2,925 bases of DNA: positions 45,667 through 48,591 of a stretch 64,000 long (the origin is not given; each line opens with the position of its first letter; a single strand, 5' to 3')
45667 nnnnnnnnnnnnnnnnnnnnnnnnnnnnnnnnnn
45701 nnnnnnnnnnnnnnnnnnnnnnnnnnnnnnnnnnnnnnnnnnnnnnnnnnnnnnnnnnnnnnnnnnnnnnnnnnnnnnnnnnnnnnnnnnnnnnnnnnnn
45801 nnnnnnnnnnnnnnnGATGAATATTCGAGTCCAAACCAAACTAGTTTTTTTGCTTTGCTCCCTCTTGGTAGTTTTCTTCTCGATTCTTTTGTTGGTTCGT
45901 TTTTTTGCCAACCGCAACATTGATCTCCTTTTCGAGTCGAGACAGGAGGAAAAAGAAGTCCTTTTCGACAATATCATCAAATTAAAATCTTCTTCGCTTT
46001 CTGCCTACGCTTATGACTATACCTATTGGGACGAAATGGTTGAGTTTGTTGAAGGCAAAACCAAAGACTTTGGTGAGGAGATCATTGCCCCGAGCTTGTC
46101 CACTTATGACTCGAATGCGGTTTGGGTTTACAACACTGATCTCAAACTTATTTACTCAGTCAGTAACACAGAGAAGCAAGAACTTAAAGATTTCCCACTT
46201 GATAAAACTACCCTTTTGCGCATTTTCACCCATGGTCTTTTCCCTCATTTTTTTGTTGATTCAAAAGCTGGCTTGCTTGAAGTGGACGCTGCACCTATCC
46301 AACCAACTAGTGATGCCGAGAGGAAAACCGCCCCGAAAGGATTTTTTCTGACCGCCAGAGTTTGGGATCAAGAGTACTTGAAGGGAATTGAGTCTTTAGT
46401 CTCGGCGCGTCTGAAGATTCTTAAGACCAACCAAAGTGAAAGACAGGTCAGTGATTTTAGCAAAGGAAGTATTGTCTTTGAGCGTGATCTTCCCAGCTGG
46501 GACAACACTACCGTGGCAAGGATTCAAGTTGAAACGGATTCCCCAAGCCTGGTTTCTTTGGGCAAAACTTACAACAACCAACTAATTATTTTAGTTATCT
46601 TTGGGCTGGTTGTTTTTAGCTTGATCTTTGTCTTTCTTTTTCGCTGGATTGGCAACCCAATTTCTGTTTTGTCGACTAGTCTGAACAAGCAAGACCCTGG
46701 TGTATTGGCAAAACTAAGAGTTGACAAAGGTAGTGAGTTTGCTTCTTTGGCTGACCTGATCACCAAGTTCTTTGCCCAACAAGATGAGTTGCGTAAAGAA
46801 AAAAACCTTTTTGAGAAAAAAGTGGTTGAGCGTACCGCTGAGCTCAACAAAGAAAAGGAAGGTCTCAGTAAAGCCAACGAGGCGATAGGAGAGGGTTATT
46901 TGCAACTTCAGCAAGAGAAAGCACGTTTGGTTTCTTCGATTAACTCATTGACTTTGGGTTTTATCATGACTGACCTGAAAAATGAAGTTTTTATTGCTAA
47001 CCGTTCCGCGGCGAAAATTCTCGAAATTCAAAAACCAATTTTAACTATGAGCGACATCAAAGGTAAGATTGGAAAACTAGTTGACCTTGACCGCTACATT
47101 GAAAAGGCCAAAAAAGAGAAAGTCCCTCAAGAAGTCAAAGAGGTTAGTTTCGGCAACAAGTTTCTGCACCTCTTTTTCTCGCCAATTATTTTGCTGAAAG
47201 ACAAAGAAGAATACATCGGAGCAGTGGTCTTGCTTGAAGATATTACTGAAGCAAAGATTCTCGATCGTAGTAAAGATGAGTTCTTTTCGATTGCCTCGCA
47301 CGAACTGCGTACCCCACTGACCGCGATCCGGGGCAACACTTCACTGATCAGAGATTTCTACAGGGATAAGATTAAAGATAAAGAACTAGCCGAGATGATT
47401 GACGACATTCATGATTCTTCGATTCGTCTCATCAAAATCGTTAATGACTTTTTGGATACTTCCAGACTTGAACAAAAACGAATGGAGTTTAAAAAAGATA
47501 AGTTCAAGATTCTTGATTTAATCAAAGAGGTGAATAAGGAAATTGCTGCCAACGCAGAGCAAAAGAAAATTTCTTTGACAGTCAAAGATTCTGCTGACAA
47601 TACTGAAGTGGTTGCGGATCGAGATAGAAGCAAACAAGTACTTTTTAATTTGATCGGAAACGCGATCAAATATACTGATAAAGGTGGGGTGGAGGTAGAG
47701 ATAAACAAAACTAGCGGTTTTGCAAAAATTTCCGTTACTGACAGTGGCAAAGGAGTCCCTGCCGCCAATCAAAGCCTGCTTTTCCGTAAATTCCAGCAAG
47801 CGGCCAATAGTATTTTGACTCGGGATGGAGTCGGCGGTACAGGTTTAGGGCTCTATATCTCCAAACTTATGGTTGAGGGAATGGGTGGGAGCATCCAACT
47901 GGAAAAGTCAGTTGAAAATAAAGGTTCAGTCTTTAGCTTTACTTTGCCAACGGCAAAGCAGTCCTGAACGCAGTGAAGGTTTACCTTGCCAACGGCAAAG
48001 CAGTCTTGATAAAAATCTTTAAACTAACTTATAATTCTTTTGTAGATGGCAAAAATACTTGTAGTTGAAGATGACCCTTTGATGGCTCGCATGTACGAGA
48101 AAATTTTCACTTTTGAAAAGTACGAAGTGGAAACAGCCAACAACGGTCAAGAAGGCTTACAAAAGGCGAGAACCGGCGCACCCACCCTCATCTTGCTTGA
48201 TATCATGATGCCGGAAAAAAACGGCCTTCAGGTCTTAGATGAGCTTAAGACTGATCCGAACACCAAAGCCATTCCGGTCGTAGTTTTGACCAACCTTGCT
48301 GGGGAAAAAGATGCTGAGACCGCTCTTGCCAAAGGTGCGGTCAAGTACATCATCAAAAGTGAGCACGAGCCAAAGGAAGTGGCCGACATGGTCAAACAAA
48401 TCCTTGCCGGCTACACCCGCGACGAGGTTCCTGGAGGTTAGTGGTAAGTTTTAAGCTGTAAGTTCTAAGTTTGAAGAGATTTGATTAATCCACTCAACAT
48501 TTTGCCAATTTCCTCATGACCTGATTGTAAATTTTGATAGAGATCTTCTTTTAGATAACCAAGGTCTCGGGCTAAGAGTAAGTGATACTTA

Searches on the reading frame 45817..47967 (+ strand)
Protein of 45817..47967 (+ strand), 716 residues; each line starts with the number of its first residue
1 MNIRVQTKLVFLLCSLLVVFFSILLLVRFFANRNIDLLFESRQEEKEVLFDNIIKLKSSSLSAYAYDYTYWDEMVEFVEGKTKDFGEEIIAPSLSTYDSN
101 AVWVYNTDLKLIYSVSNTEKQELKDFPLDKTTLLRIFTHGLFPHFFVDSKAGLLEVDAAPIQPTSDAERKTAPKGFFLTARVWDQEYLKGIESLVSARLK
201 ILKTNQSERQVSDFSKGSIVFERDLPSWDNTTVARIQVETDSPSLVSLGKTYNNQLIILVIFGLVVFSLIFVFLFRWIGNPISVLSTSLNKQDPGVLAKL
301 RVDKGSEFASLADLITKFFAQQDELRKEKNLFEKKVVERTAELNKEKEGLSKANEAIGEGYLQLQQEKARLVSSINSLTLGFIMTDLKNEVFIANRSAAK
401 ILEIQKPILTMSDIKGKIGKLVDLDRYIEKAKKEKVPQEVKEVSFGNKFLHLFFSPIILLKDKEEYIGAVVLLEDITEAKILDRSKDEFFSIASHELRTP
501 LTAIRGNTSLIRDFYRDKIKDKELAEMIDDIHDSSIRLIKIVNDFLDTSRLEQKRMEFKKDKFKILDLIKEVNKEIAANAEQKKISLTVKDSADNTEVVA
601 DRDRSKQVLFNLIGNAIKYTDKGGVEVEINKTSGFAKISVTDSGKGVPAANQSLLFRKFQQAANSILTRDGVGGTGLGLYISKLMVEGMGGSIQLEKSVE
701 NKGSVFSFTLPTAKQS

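Call 11: search_protein_families(library=pfam, proteins=[window:45817-47967:+], max_evalue=0.001)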
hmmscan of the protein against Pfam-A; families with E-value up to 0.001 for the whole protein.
window:45817-47967:+ (716 aa): 4 families
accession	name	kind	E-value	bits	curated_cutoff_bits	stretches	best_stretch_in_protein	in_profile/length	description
PF02518.31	HATPase_c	-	7.8e-24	84.7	26.4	1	601-713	2-110/111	Histidine kinase-, DNA gyrase B-, and HSP90-like ATPase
PF00512.31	HisKA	-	1.5e-18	67.1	26.9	1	486-553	2-65/66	His Kinase A (phospho-acceptor) domain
PF05228.19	CHASE4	-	8.1e-16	58.9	26.2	1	54-201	2-139/140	CHASE4 domain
PF13426.13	PAS_9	-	0.00045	20.9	27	0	381-478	3-103/103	PAS domain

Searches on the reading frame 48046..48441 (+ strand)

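Call 11: search_protein_families(library=pfam, proteins=[window:48046-48441:+], max_evalue=0.001)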
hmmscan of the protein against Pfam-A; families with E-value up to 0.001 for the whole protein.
window:48046-48441:+ (131 aa): 1 family
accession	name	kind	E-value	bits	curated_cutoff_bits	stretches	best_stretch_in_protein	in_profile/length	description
PF00072.30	Response_reg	-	1.2e-24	87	30.2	1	4-108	1-103/111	Response regulator receiver domain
